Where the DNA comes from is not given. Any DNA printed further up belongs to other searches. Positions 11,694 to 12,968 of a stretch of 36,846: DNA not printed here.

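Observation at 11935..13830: Tandem FMN-barrel modules: an extra NMO-like half-domain ahead of the PfaD-type ER, both fused to KS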

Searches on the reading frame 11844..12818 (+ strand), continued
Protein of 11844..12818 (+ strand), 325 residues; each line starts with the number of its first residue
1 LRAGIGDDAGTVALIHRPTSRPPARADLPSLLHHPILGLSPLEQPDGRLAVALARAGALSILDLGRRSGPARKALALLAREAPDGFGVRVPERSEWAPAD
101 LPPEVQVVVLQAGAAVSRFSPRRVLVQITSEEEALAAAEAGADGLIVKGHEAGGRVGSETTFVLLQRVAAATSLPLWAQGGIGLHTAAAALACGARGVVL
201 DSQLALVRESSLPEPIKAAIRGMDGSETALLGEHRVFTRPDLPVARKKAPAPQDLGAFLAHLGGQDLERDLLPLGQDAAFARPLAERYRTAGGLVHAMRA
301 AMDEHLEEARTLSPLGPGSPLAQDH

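Call 30: find_related_loci(query=A1, collection=genome_contigs, flank=10000)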
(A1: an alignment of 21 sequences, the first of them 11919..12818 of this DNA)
Query A1 (300 aa) in genome_contigs; peptide patterns used: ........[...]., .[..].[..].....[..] (x = any residue, [..] = any of these).
600 stretches matched a pattern (row limit reached: there are more); 543 encode a relative of the query (tblastn E <= 1e-3); the best 80 are kept; 80 distinct loci.
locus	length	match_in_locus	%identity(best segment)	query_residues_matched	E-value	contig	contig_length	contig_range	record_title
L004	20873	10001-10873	54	11-300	4e-88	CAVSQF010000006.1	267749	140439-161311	MAG: uncultured delta proteobacterium isolate MFD01476.bin.1.163 genome assembly, contig: contig_13080, whole genome sho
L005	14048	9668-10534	53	6-300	2e-79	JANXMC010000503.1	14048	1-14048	MAG: Myxococcales bacterium isolate 336R_concoct_46_sub 336R_k141_944435, whole genome shotgun sequence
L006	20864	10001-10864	52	7-300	3e-75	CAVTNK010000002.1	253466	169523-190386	MAG: uncultured Actinomycetes bacterium isolate MFD02242.bin.2.89 genome assembly, contig: contig_15682, whole genome sh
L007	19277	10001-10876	54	7-300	2e-74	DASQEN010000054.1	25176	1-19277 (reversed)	MAG TPA_asm: Gemmatimonadota bacterium isolate SMAG_U11755 k141_979854, whole genome shotgun sequence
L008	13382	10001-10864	54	8-294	2e-74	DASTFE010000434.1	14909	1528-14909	MAG TPA_asm: Acidimicrobiales bacterium isolate SMAG_U866 k141_756131, whole genome shotgun sequence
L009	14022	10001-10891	56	11-300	9e-74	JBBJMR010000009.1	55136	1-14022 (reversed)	MAG: Polyangiaceae bacterium isolate RUP_SRG_27 NODE_441_length_55136_cov_5.144315, whole genome shotgun sequence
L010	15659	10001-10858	48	11-299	1e-72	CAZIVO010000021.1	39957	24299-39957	MAG TPA_asm: uncultured candidatus Brocadiaceae bacterium isolate SRP260945_co1_499 genome assembly, contig: NODE_1324_l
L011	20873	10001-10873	55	3-297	5e-72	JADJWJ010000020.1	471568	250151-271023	MAG: Betaproteobacteria bacterium isolate Kalu_18-Q3-R12-55_BAT3C.229 tig00100979-10-4731170, whole genome shotgun seque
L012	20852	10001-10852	56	11-299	8e-71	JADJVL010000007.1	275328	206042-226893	MAG: Holophagaceae bacterium isolate Hjor_18-Q3-R7-51_BATAC.136 tig00004420-10-2726160, whole genome shotgun sequence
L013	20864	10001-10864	51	6-300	6e-71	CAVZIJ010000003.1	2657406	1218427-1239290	MAG: uncultured Gammaproteobacteria bacterium isolate MFD02416.bin.1.10 genome assembly, contig: contig_4510, whole geno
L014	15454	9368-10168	49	11-300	3e-71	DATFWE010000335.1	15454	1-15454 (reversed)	MAG TPA_asm: Haliangiales bacterium isolate SMAG_U9482 k141_3921805, whole genome shotgun sequence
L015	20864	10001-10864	51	6-300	1e-69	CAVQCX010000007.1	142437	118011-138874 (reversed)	MAG: uncultured Gammaproteobacteria bacterium isolate MFD02416.bin.1.273 genome assembly, contig: contig_10793, whole ge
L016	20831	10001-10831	49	11-298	7e-69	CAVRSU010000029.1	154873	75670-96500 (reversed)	MAG: uncultured delta proteobacterium isolate MFD01476.bin.2.97 genome assembly, contig: contig_75097, whole genome shot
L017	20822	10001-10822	54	11-292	2e-68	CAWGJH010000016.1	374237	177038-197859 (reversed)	MAG: uncultured Actinomycetota bacterium isolate MFD09603.bin.2.80 genome assembly, contig: contig_6058, whole genome sh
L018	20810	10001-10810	56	11-288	2e-68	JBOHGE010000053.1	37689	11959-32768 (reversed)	MAG: Pseudonocardiaceae bacterium isolate SE1527_maxbin2.bin.0 NODE_122_length_37689_cov_12.702013, whole genome shotgun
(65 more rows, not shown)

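Call 51: search_solved_structures(query=A1, max_evalue=0.001, show_alignments=2)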
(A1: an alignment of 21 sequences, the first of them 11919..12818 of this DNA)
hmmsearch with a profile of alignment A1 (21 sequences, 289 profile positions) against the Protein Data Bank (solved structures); distinct sequences matched with E-value up to 0.001: 17.
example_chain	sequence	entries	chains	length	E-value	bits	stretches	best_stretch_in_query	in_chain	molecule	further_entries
5gvj_A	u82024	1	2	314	6.3e-28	101.7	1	20-255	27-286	Enoyl-[acyl-carrier-protein] reductase [FMN]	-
5gvh_A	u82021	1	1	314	1.3e-27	100.6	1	20-253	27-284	Enoyl-[acyl-carrier-protein] reductase [FMN]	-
3bo9_A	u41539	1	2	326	1.4e-27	100.5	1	20-253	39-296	Putative nitroalkan dioxygenase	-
4iql_A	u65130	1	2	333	1.8e-22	83.7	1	22-214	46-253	Enoyl-(Acyl-carrier-protein) reductase II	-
2z6i_A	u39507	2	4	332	3.7e-20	76.2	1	20-244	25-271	Trans-2-enoyl-ACP reductase II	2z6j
7l00_A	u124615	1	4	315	2e-19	73.7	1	21-214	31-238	Enoyl-Acyl Carrier Protein Reductase FabK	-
9pl0_A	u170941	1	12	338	9.4e-16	61.7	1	21-176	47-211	Enoyl-[acyl-carrier-protein] reductase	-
6e2a_A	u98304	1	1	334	3.4e-08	36.9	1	20-233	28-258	Nitronate monooxygenase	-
2gjl_A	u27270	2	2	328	4.6e-08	36.5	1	20-233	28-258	hypothetical protein PA1024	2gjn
4q4k_A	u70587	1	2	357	5.9e-08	36.1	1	89-257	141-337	Nitronate Monooxygenase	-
5lsm_A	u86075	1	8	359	9.1e-08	35.5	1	94-193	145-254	FMN-dependent nitronate monooxygenase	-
4qis_A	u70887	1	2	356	1.3e-07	35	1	89-200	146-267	Nitronate monooxygenase family protein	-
4qit_A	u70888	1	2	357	1.8e-07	34.5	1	89-200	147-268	Nitronate monooxygenase family protein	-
4qiu_A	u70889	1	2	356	2.1e-07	34.3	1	89-200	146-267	Nitronate monooxygenase family protein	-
3bw2_A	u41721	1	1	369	9.1e-06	28.9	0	94-173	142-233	2-nitropropane dioxygenase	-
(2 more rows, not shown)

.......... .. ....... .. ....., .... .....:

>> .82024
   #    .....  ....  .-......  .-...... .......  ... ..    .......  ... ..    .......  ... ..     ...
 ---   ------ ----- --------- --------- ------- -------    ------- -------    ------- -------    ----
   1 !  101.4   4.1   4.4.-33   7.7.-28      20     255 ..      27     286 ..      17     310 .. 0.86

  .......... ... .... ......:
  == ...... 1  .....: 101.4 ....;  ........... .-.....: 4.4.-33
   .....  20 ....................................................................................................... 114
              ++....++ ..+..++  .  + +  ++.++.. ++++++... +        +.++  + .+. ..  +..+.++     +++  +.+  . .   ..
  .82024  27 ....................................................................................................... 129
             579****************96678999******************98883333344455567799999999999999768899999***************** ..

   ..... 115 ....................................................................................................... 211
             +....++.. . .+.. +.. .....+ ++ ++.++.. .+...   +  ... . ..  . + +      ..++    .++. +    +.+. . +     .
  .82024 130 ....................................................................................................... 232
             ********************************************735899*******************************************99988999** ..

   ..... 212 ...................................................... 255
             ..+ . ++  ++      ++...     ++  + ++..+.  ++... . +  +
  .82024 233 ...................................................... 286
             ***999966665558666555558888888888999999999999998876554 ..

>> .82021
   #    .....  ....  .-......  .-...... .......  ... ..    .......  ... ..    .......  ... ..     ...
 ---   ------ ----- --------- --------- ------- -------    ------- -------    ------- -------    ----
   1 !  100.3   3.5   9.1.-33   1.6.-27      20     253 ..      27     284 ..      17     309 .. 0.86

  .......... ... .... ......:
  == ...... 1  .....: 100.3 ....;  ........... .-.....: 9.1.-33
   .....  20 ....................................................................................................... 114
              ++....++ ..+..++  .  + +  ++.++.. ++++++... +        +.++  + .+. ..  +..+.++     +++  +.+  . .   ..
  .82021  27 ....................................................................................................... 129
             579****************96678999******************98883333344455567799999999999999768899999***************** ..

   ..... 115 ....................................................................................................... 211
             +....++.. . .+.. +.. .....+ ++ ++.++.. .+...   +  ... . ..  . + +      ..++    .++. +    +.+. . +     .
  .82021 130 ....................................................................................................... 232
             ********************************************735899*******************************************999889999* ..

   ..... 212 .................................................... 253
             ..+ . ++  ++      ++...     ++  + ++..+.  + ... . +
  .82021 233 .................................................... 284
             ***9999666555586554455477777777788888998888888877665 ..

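Call 61: search_protein_representatives(alignment_id=A1)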
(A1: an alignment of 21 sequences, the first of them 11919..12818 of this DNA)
Query: 21 sequences, 289 profile positions. Proteins with E-value up to 0.001 (for the whole library): 5427; up to 1e-10: 2071; up to 1e-30: 786. The best 150 are listed.
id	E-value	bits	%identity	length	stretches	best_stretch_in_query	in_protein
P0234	7.4e-111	387.0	-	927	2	4-289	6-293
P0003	9.1e-108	376.9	-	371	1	9-289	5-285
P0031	6.2e-107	374.1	-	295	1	3-266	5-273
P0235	7.2e-104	364.1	-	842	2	1-289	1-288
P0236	1.2e-103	363.3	-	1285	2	7-288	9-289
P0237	1.7e-101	356.2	-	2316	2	6-288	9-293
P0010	2.4e-101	355.8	-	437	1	9-289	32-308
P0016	4.2e-101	355.0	-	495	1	1-288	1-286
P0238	8.9e-101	353.9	-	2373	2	6-281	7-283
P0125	6.9e-99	347.7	-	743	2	4-289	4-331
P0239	9.2e-99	347.3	-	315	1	8-289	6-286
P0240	1.2e-98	346.9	-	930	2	9-289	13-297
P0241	3.7e-98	345.3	-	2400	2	6-288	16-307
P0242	8.9e-98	344.1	-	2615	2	6-288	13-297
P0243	1.2e-97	343.6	-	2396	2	4-283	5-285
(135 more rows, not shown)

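Call 65: predict_structure(alignment_id=A1)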
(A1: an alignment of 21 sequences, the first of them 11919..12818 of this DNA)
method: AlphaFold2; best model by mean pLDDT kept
length: 300 residues; sequences in the alignment: 21
mean_pLDDT: 86.0   pTM: 0.83
mean pLDDT of the five models: 86.0, 83.9, 83.2, 82.7, 81.7
residues with pLDDT >= 90: 162; 70-90: 87; 50-70: 50; < 50: 1
segments of 3 or more residues with pLDDT < 50: none
pLDDT, mean of each block of 10 residues (from residue 1): 75 93 97 97 95 97 94 97 97 96 97 98 78 84 96 90 91 91 91 80 72 66 71 69 61 77 93 93 75 71
secondary structure, 60 per line:
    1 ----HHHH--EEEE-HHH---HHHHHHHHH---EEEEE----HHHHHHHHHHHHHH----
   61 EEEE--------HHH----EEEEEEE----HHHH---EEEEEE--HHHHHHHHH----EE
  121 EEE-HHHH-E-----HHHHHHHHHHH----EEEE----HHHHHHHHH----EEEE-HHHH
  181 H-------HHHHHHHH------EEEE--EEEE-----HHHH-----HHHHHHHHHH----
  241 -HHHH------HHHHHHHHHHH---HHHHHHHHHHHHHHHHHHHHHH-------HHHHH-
elements in order: H5-8 E11-14 H22-30 E34-38 H43-56 E61-64 E80-86 H91-94 E98-103 H106-114 E119-123 H125-128 H136-146 E151-154 H159-167 E172-175 H177-181 H189-196 E203-206 E209-212 H218-221 H227-236 H242-245 H252-262 H266-287 H295-299

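Call 67: fold_search(model_id=the predicted structure, library=pdb)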
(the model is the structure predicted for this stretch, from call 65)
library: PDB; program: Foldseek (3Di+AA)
matches with E <= 10: 1860; with E <= 0.001: 724
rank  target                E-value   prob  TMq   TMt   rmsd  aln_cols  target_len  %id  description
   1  5gvj_A                1.5e-17  1.00  0.72  0.74   5.0       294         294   28  Structure of FabK (M276A) mutant from Thermotoga maritima (released 2017-04-26)
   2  5gvh                  1.8e-17  1.00  0.73  0.70   4.8       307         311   28  Structure of FabK from Thermotoga maritima (released 2017-06-07)
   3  2z6i_A                9.7e-17  1.00  0.75  0.72   4.7       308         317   26  Crystal Structure of S. pneumoniae Enoyl-Acyl Carrier Protein Reductase (FabK) (released 2008-04-01)
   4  2z6i_B                1.0e-16  1.00  0.74  0.69   5.4       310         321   24  Crystal Structure of S. pneumoniae Enoyl-Acyl Carrier Protein Reductase (FabK) (released 2008-04-01)
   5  3bo9_A                2.1e-16  1.00  0.72  0.69   4.7       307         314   27  Crystal structure of putative nitroalkan dioxygenase (TM0800) from Thermotoga maritima at 2.71 A resolution (released 2007-12-25)
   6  5gvj_B                4.2e-16  1.00  0.71  0.72   5.2       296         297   29  Structure of FabK (M276A) mutant from Thermotoga maritima (released 2017-04-26)
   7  2z6j_A                4.7e-16  1.00  0.74  0.72   5.5       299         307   26  Crystal Structure of S. pneumoniae Enoyl-Acyl Carrier Protein Reductase (FabK) in Complex with an Inhibitor (released 2008-04-01)
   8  2z6j_B                5.0e-16  1.00  0.73  0.72   5.2       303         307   25  Crystal Structure of S. pneumoniae Enoyl-Acyl Carrier Protein Reductase (FabK) in Complex with an Inhibitor (released 2008-04-01)
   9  7l00_B                4.2e-15  1.00  0.69  0.67   5.8       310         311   22  Crystal Structure of C. difficile Enoyl-Acyl Carrier Protein Reductase (FabK) in Complex with an Inhibitor (released 2021-12-22)
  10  9pl0_A                4.8e-15  1.00  0.74  0.71   4.6       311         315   24  The structure of the Fusobacterium nucleatum Enoyl-Acyl Carrier Protein Reductase (FabK) bound to an inhibitor (released 2026-01-28)
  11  9pl0_B                5.4e-15  1.00  0.72  0.69   5.0       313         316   24  The structure of the Fusobacterium nucleatum Enoyl-Acyl Carrier Protein Reductase (FabK) bound to an inhibitor (released 2026-01-28)
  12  9pl0_E                6.1e-15  1.00  0.73  0.70   4.8       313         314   24  The structure of the Fusobacterium nucleatum Enoyl-Acyl Carrier Protein Reductase (FabK) bound to an inhibitor (released 2026-01-28)
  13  7l00_A                7.3e-15  1.00  0.69  0.67   5.8       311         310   22  Crystal Structure of C. difficile Enoyl-Acyl Carrier Protein Reductase (FabK) in Complex with an Inhibitor (released 2021-12-22)
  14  7l00_C                1.2e-14  1.00  0.71  0.68   5.5       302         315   23  Crystal Structure of C. difficile Enoyl-Acyl Carrier Protein Reductase (FabK) in Complex with an Inhibitor (released 2021-12-22)
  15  6e2a                  1.5e-14  1.00  0.66  0.62   6.1       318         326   22  Crystal structure of NADH:quinone reductase PA1024 from Pseudomonas aeruginosa PAO1 in complex with NAD+ (released 2019-02-06)
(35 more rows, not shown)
